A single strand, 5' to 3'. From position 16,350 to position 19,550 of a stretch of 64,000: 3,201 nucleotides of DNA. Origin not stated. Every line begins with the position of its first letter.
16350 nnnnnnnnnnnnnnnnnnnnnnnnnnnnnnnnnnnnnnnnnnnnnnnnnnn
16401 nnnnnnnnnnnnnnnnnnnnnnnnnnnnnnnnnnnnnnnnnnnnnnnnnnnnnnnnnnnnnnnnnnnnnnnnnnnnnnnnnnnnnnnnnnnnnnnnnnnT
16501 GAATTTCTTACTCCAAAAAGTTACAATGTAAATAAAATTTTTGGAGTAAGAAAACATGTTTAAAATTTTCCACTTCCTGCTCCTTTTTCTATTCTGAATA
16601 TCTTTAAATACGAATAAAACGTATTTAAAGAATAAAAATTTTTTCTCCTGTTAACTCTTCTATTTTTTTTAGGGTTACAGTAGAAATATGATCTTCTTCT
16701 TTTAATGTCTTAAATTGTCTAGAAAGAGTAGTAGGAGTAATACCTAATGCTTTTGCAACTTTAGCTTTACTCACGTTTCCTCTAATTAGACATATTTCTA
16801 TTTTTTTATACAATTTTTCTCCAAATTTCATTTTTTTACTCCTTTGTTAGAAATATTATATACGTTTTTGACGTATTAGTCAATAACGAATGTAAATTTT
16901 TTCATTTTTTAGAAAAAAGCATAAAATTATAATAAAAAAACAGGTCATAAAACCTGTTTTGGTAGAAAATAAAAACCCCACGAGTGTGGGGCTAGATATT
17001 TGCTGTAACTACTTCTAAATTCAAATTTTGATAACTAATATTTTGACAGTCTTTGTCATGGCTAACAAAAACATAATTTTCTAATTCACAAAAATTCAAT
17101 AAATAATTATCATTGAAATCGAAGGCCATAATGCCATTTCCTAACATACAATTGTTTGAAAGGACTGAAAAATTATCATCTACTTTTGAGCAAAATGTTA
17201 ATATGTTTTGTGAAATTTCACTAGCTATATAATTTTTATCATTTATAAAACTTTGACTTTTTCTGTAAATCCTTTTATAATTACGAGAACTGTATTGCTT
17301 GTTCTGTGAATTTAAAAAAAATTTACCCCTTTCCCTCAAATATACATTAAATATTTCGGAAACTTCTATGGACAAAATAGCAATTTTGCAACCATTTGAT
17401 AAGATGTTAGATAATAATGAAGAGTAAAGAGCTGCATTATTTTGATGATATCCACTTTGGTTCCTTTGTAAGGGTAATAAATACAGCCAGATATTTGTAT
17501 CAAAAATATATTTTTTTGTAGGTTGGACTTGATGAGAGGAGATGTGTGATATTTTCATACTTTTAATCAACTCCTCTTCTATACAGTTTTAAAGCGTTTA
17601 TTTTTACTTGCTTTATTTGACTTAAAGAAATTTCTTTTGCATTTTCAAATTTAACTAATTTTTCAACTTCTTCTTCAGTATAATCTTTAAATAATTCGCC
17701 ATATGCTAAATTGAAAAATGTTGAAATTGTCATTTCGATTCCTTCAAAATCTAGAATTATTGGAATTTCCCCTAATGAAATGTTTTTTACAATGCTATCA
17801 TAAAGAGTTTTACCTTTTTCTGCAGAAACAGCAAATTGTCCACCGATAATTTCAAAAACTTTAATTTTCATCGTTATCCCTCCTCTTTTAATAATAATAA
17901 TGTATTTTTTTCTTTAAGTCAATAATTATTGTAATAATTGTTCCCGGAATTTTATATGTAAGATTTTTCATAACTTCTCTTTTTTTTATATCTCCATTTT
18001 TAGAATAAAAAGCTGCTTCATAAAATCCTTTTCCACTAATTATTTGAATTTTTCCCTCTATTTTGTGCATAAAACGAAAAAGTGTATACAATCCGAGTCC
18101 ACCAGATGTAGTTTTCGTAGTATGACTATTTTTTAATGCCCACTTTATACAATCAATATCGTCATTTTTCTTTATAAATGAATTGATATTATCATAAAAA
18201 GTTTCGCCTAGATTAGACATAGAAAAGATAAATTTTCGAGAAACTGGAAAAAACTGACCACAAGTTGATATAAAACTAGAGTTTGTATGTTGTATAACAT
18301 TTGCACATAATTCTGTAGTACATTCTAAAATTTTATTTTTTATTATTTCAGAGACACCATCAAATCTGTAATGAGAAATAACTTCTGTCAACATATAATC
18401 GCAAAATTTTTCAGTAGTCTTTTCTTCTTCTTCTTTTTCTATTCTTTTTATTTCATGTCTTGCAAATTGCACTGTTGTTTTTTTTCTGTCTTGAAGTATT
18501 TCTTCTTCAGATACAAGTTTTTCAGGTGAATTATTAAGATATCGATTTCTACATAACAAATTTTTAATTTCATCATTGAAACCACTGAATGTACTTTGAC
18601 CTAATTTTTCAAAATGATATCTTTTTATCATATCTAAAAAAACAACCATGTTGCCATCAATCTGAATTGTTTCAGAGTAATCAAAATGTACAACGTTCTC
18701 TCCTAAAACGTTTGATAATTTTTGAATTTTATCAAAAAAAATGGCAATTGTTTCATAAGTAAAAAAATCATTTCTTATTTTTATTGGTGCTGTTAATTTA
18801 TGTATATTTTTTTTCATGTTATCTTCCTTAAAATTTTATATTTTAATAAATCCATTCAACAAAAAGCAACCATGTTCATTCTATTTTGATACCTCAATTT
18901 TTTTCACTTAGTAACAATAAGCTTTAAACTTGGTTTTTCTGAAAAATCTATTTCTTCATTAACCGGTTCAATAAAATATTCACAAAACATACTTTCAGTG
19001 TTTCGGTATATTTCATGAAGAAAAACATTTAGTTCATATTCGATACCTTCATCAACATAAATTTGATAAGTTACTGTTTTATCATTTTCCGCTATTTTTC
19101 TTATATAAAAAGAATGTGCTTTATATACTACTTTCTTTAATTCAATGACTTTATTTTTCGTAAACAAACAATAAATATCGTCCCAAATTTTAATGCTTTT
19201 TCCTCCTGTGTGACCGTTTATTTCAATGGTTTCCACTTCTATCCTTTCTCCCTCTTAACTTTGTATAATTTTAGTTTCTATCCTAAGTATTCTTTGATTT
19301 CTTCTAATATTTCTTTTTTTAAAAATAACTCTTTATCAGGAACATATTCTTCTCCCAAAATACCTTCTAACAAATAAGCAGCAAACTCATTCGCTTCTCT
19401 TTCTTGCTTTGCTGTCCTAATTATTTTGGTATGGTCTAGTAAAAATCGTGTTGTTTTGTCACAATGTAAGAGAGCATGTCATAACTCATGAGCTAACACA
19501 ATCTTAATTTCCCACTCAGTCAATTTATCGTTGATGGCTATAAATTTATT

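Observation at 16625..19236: HTH, PIN, STAS-like and GHKL-ATPase gene cassette between the tRNA/ncRNA region and the immunity genes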

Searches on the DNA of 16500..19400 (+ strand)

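Call 8: search_dna_similar(query=window:16500-19400:+, collection=phages, mode=distant)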
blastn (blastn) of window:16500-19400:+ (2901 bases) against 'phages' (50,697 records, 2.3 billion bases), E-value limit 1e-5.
No match.

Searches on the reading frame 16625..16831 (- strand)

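Call 3: search_protein_families(library=pfam, proteins=[window:16625-16831:-], max_evalue=1)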
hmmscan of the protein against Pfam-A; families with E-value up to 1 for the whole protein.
window:16625-16831:- (68 aa): 30 families (the best 25 are shown)
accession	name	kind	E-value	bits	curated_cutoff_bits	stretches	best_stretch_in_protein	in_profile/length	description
PF13545.12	HTH_Crp_2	-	5.4e-06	26.7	27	1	16-58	19-65/70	Crp-like helix-turn-helix domain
PF04218.19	CENP-B_N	-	9.4e-05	22.4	21.2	1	7-39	9-42/53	CENP-B N-terminal DNA-binding domain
PF01381.28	HTH_3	-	0.00014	22.3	23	1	17-64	7-51/55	Helix-turn-helix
PF02954.25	HTH_8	-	0.00053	20.1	22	1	21-38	20-37/42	Bacterial regulatory protein, Fis family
PF13412.12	HTH_24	-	0.001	19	21.9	1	18-46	16-44/48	Winged helix-turn-helix DNA-binding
PF00126.33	HTH_1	-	0.0016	18.8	26.6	1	23-46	17-40/60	Bacterial regulatory helix-turn-helix protein, lysR family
PF01022.26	HTH_5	-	0.0054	17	22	1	26-47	22-43/47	Bacterial regulatory protein, arsR family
PF13443.12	HTH_26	-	0.0087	16.7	22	1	11-57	2-46/63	Cro/C1-type HTH DNA-binding domain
PF16151.10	DUF4859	-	0.012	16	22.6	1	19-56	8-45/120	Domain of unknown function (DUF4859)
PF13556.12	HTH_30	-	0.012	15.8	27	0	16-45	9-38/59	PucR C-terminal helix-turn-helix domain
PF08279.18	HTH_11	-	0.016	15.5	25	1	17-46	13-42/55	HTH domain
PF24034.1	DUF7343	-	0.019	15.2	27.6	1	18-53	17-52/62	Domain of unknown function (DUF7343)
PF15978.11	TnsD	-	0.023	14.2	32.4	1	2-48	182-228/355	Tn7-like transposition protein D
PF12802.13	MarR_2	-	0.033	14.8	27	1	19-50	19-51/61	MarR family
PF20432.4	Xre-like-HTH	-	0.034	14.9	25.8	1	19-54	23-55/63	Antitoxin Xre-like helix-turn-helix domain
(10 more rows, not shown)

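Call 4: search_protein_families(library=padloc, proteins=[window:16625-16831:-], max_evalue=1)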
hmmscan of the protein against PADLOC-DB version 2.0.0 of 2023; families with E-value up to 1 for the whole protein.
window:16625-16831:- (68 aa): 5 families
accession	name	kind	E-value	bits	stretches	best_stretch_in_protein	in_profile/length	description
PDLC01848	CARF3--CARF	-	0.00021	19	1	14-59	144-184/197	-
PDLC01857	CARF3--CARF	-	0.0011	16.7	1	15-52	139-176/201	-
PDLC01434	CasR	-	0.0014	16.5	1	5-53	128-175/191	"CAS-I,CAS-II,CAS-III,CAS-IV,CAS-V,CAS-VI; associated_signaling"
PDLC01268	CasR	-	0.0025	15.8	1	6-56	125-173/179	"CAS-I,CAS-II,CAS-III,CAS-IV,CAS-V,CAS-VI; associated_signaling"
PDLC01865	CARF3--CARF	-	0.012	13.2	1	6-50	153-192/215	-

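Call 5: search_protein_families(library=ncbifam, proteins=[window:16625-16831:-], max_evalue=1)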
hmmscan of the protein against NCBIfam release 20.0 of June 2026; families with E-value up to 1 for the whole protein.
window:16625-16831:- (68 aa): 9 families
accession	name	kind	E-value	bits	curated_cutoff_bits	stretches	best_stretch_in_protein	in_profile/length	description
NF006901.0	PRK09392.1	equivalog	0.0054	16.1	211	1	21-46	175-200/236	transcriptional activator FtrB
NF033788.1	HTH_metalloreg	subfamily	0.0067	16.2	55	1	14-47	19-53/77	metalloregulator ArsR/SmtB family transcription factor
TIGR01884.1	cas_HTH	subfamily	0.0071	15.8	60.2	1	9-53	143-190/202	CRISPR-associated CARF protein Csa3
NF045989.1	TransRegFnrLRhodb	equivalog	0.014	14.6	300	1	20-55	186-221/245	transcriptional regulator FnrL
NF049968.1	QhpR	equivalog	0.046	12.9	250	1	4-42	187-225/284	AraC-like transcriptional regulator QhpR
TIGR02702.1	SufR_cyano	equivalog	0.097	12.3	178.8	1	12-51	8-47/208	iron-sulfur cluster biosynthesis transcriptional regulator SufR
NF005644.0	PRK07408.1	subfamily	0.11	12.1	261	1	6-41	209-243/258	RNA polymerase sigma factor SigF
NF050806.1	TransRegFixKCaul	equivalog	0.12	11.6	300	1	20-58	165-203/215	transcriptional regulator FixK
NF007297.0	PRK09775.1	equivalog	0.18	10.5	401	1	9-46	5-42/446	type II toxin-antitoxin system HipA family toxin YjjJ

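Call 6: search_protein_families(library=phrogs, proteins=[window:16625-16831:-], max_evalue=1)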
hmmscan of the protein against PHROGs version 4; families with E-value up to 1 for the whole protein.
window:16625-16831:- (68 aa): 26 families (the best 25 are shown)
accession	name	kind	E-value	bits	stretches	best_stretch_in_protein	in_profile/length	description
phrog_4583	-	transcription regulation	0.00013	23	1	4-41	8-45/81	transcriptional repressor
phrog_8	-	transcription regulation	0.00065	20.2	1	9-60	79-127/346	transcriptional regulator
phrog_7676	-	unknown function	0.0023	19.1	1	16-53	14-50/86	-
phrog_2328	-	transcription regulation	0.0033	18.2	1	11-62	20-68/128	transcriptional repressor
phrog_1728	-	transcription regulation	0.0043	17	1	6-53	3-47/380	transcriptional regulator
phrog_125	-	DNA, RNA and nucleotide metabolism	0.0059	17.2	1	9-53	170-213/254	DNA invertase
phrog_409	-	transcription regulation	0.0067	18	1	16-40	23-45/127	transcriptional regulator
phrog_12540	-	unknown function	0.013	16.7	1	19-46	39-67/153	-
phrog_1098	-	DNA, RNA and nucleotide metabolism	0.014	15.1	1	21-53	41-73/546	HTH DNA binding protein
phrog_3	-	transcription regulation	0.026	15.3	1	2-66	84-146/430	transcriptional repressor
phrog_3675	-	unknown function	0.028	15.3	1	5-57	10-64/110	-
phrog_1368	-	transcription regulation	0.029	15.2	1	20-49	28-57/101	transcriptional regulator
phrog_517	-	DNA, RNA and nucleotide metabolism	0.033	16.1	1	9-40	92-122/128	HTH DNA binding protein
phrog_1373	-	transcription regulation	0.043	14.8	1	17-65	74-119/166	transcriptional regulator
phrog_725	-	transcription regulation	0.062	14.3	1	19-41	25-47/101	CII-like regulator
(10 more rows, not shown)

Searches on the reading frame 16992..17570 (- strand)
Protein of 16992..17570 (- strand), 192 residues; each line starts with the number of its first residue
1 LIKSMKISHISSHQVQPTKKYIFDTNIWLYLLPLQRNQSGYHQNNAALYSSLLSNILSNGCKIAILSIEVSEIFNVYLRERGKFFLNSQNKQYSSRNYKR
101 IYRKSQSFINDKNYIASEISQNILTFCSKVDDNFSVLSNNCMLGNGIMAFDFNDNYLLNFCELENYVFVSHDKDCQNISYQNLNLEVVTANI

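Call 3: search_protein_families(library=pfam, proteins=[window:16992-17570:-], max_evalue=1)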
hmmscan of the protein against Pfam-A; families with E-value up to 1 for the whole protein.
window:16992-17570:- (192 aa): 2 families
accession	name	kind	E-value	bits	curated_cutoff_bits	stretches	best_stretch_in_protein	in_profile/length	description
PF16289.11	PIN_12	-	0.0014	19.5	32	1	22-136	2-110/172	PIN domain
PF01850.27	PIN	-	0.077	14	23.6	1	21-176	1-115/120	PIN domain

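Call 4: search_protein_families(library=padloc, proteins=[window:16992-17570:-], max_evalue=1)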
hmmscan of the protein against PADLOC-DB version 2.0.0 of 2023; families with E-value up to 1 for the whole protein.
window:16992-17570:- (192 aa): 0 families

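Call 5: search_protein_families(library=ncbifam, proteins=[window:16992-17570:-], max_evalue=1)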
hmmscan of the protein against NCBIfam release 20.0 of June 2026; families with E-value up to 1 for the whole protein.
window:16992-17570:- (192 aa): 2 families
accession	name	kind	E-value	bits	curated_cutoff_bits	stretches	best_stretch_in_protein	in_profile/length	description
NF002178.0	PRK01022.2-1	equivalog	0.1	12.7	351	1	70-132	29-94/178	hypothetical protein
NF040725.1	panto_kin_Meth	equivalog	0.16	10.9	380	1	96-151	208-258/286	pantoate kinase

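Call 6: search_protein_families(library=phrogs, proteins=[window:16992-17570:-], max_evalue=1)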
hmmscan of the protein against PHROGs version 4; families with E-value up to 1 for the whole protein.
window:16992-17570:- (192 aa): 1 family
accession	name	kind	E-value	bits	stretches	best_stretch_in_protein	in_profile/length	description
phrog_33825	-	unknown function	0.36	11.5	1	111-136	9-34/57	-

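Call 19: find_homologous_proteins(query=window:16992-17570:-)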
Query window:16992-17570:- (192 aa): 12 proteins with E <= 0.001 among 43 candidates.
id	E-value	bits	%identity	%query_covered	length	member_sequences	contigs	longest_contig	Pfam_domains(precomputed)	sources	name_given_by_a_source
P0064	3.2e-64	234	99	58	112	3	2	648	-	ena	-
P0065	9.9e-58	213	56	98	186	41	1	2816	-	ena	-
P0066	7.4e-40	155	45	97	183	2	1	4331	-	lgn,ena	-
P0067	1.0e-16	80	33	96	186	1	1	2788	-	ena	-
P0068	1.7e-13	69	31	88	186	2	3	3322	-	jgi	-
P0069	1.7e-13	69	30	96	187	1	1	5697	PF01850.28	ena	-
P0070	2.0e-13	69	29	96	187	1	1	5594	PF01850.28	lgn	-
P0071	4.8e-13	68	31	95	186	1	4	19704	-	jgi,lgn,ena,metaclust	metaclust:\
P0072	9.9e-12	63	32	88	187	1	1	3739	PF01850.28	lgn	-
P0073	1.0e-11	63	29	96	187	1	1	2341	-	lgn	-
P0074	9.3e-11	60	30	90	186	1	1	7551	-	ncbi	-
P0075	1.3e-10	60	35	83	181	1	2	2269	PF01850.28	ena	-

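Call 22: find_encoding_contigs(protein=P0071, flank=6000, max_places=3)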
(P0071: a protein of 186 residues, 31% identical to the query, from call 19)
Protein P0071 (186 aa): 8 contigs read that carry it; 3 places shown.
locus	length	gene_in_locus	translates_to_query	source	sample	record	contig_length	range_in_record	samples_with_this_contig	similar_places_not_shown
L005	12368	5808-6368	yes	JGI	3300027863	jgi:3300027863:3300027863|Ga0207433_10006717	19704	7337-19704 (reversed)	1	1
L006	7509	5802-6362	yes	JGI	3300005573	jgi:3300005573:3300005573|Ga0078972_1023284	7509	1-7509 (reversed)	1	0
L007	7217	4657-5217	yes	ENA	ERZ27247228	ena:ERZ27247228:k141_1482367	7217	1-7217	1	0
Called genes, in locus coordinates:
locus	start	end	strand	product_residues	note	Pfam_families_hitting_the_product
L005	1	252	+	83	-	?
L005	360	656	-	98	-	-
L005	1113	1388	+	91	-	-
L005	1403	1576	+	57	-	-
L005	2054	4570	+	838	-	PF01555:N6_N4_Mtase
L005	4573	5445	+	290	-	-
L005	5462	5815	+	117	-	PF14213:DUF4325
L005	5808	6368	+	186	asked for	-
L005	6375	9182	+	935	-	PF04851:ResIII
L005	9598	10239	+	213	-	-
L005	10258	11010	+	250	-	PF10107:Endonuc_Holl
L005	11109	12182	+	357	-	-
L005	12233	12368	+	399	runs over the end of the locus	PF13091:PLDc_2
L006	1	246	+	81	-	?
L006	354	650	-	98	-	-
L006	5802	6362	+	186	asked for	-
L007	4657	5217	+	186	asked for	-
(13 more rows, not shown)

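Call 39: search_solved_structures(query=window:16992-17570:-, max_evalue=10, show_alignments=2)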
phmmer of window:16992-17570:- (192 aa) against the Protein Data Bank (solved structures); distinct sequences matched with E-value up to 10: 1.
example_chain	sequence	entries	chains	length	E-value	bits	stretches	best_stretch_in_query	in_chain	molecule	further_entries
3wq4_A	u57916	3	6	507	0.56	13.5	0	76-155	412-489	Beta-primeverosidase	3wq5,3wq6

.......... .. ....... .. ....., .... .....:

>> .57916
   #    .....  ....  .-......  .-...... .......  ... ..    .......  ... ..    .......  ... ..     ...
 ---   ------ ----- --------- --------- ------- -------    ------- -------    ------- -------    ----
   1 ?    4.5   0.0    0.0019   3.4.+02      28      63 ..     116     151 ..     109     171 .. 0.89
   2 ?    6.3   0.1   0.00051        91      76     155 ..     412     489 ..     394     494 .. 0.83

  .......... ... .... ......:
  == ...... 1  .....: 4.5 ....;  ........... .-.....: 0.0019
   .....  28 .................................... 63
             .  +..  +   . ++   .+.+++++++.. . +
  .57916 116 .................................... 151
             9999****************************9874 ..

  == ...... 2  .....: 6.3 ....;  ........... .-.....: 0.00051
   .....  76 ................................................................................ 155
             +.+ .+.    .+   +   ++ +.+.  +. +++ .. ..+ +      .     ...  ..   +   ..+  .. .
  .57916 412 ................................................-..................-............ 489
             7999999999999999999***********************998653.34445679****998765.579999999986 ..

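Call 58: search_solved_structures(query=A4, max_evalue=1, show_alignments=1)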
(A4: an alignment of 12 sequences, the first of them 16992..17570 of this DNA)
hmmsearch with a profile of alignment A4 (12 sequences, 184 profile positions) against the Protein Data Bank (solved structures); distinct sequences matched with E-value up to 1: 7.
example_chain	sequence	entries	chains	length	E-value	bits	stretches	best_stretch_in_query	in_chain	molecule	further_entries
9z7o_C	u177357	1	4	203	1.3e-13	54.3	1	2-180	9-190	Escherichia VapC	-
1svl_A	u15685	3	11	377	0.14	15.2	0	68-123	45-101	large T antigen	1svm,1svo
1n25_A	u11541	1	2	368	0.16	14.9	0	71-123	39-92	Large T Antigen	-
2h1l_A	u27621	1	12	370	0.16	14.9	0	69-123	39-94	Large T antigen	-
4gdf_A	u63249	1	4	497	0.17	14.9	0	69-123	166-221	Large T antigen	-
4e2i_A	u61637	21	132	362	0.17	14.8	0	72-123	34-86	Large T antigen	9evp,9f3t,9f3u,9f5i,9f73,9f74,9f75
9evh_A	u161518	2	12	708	0.29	14.1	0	71-123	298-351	Large T antigen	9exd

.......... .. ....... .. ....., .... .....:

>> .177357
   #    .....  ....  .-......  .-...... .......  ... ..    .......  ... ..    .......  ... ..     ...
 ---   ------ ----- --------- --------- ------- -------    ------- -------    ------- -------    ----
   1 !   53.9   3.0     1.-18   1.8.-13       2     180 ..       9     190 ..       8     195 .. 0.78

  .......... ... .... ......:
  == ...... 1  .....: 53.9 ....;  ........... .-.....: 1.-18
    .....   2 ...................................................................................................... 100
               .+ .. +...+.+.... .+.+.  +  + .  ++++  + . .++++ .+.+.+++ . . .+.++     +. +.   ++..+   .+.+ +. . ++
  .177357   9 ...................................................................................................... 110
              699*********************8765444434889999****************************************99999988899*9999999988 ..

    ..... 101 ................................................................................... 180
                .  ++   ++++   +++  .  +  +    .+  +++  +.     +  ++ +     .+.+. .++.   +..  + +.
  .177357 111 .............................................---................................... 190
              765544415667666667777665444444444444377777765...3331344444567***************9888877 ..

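Call 61: predict_structure(alignment_id=A4)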
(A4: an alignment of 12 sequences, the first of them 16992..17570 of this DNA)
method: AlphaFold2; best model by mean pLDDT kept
length: 192 residues; sequences in the alignment: 12
mean_pLDDT: 87.8   pTM: 0.83
mean pLDDT of the five models: 87.8, 85.7, 83.8, 83.4, 78.6
residues with pLDDT >= 90: 119; 70-90: 54; 50-70: 19; < 50: 0
segments of 3 or more residues with pLDDT < 50: none
pLDDT, mean of each block of 10 residues (from residue 1): 81 95 91 69 86 96 94 92 95 96 98 95 91 76 69 86 93 77 88 81
secondary structure, 60 per line:
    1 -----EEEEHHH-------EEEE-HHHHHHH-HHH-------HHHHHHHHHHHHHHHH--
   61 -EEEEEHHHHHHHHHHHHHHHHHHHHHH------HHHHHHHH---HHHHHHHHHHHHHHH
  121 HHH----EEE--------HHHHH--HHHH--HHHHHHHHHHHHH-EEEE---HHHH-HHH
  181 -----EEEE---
elements in order: E6-9 E20-23 H25-31 H43-58 E62-66 H67-88 H95-102 H106-123 E128-130 H139-143 H146-149 H152-164 E166-169 H173-176 E186-189

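Call 65: fold_search(model_id=the predicted structure, library=pdb)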
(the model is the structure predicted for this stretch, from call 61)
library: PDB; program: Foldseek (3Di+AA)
matches with E <= 10: 180; with E <= 0.001: 1
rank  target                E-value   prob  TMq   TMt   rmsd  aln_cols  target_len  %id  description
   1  7vwo_A                7.0e-04  1.00  0.47  0.60   5.1       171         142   14  TA complex from Mycobacterium tuberculosis (released 2022-11-16)
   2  1v8p_C                5.2e-03  1.00  0.45  0.60   5.3       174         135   10  Crystal structure of PAE2754 from Pyrobaculum aerophilum (released 2004-02-10)
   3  5h4g_B                7.9e-03  1.00  0.46  0.60   5.2       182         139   13  Structure of PIN-domain protein (VapC4 toxin) from Pyrococcus horikoshii determined at 1.77 A resolution (released 2016-11-23)
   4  1v8o_F                9.5e-03  1.00  0.46  0.62   4.5       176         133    8  Crystal Structure of PAE2754 from Pyrobaculum aerophilum (released 2004-02-10)
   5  1ye5_A                1.0e-02  1.00  0.50  0.65   4.2       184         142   12  Crystal structure of hypothetical protein of unknown function from pyrococcus horikoshii OT3 (released 2005-05-17)
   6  1v8o_B                1.0e-02  1.00  0.47  0.62   4.7       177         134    8  Crystal Structure of PAE2754 from Pyrobaculum aerophilum (released 2004-02-10)
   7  1v8o_H                1.1e-02  1.00  0.45  0.60   4.7       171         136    9  Crystal Structure of PAE2754 from Pyrobaculum aerophilum (released 2004-02-10)
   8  1v8p_F                1.4e-02  1.00  0.46  0.59   6.9       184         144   10  Crystal structure of PAE2754 from Pyrobaculum aerophilum (released 2004-02-10)
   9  1v8p_B                2.0e-02  1.00  0.46  0.63   4.5       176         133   10  Crystal structure of PAE2754 from Pyrobaculum aerophilum (released 2004-02-10)
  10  4chg_A                2.0e-02  0.99  0.45  0.62   5.1       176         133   12  Crystal structure of VapBC15 complex from Mycobacterium tuberculosis (released 2014-11-12)
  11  5x3t_B                2.3e-02  1.00  0.50  0.67   4.9       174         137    7  VapBC from Mycobacterium tuberculosis (released 2017-06-07)
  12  1v8o_A                2.3e-02  1.00  0.46  0.63   4.3       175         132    8  Crystal Structure of PAE2754 from Pyrobaculum aerophilum (released 2004-02-10)
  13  1y82_B                2.7e-02  1.00  0.49  0.62   4.8       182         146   12  Conserved hypothetical protein Pfu-367848-001 from Pyrococcus furiosus (released 2005-01-25)
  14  7by2_B                3.3e-02  1.00  0.47  0.70   4.0       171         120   14  Toxin-antitoxin complex from Klebsiella pneumoniae (released 2021-04-28)
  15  3tnd_A                3.3e-02  0.99  0.47  0.64   4.8       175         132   12  Crystal structure of Shigella flexneri VapBC toxin-antitoxin complex (released 2011-11-02)
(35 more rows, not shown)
